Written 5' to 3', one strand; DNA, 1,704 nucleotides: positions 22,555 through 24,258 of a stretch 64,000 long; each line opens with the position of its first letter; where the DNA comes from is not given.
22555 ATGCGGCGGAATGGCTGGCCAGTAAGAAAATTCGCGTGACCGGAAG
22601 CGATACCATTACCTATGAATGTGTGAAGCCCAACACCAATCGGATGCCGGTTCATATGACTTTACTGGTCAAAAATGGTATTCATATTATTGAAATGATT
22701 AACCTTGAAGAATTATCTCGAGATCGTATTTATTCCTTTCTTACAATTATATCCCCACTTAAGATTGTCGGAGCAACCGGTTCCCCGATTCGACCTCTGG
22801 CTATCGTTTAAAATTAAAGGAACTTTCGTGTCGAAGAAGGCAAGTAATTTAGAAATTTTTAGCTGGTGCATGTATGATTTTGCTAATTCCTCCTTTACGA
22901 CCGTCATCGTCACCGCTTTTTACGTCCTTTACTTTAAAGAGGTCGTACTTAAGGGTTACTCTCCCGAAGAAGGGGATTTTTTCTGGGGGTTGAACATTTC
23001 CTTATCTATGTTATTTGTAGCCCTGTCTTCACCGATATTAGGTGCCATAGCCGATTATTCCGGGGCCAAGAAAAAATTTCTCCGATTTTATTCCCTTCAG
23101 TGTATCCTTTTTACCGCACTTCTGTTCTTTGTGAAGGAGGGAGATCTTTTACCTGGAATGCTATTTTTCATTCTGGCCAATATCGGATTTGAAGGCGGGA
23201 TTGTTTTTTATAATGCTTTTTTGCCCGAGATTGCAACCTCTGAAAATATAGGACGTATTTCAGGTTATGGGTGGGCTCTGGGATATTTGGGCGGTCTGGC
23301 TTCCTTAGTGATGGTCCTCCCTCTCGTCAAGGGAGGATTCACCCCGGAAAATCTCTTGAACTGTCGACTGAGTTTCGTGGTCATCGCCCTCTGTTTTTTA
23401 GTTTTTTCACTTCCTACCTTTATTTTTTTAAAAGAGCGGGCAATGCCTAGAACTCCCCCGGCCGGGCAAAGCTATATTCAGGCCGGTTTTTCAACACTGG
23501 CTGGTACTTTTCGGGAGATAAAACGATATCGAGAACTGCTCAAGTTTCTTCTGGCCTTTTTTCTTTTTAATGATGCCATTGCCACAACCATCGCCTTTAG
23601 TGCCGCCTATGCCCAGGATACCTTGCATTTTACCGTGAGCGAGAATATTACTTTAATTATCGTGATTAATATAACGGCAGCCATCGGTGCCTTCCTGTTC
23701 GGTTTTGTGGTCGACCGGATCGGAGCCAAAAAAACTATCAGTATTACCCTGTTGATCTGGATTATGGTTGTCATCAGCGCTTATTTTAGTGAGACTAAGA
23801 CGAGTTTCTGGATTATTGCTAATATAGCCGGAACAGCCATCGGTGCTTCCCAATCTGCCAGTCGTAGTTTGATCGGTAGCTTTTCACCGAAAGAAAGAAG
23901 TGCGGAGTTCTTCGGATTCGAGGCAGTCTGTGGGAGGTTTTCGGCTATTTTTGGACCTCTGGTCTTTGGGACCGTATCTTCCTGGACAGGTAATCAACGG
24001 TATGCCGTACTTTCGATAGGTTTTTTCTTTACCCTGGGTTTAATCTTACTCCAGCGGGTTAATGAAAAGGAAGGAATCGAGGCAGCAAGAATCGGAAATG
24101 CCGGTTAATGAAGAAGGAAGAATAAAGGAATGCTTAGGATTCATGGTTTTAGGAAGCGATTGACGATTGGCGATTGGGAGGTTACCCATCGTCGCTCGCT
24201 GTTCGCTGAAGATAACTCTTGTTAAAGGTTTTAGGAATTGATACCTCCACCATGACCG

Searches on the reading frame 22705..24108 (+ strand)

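Call 61: search_protein_families(library=pfam, proteins=[window:22705-24108:+], max_evalue=0.0001)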
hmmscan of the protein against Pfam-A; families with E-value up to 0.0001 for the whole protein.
window:22705-24108:+ (467 aa): 4 families
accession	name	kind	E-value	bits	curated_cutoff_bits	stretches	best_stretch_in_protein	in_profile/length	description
PF11700.14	ATG22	-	3.3e-68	231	24.1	1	97-461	76-481/482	Vacuole effluxer Atg22 like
PF07690.21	MFS_1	-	1.6e-23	83.6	33.4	2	294-452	13-174/347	Major Facilitator Superfamily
PF12832.13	MFS_1_like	-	2.5e-08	33.8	25.2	1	98-303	40-239/373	MFS_1 like family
PF01306.25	LacY_symp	-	7.3e-05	22.2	24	1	276-417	7-150/413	LacY proton/sugar symporter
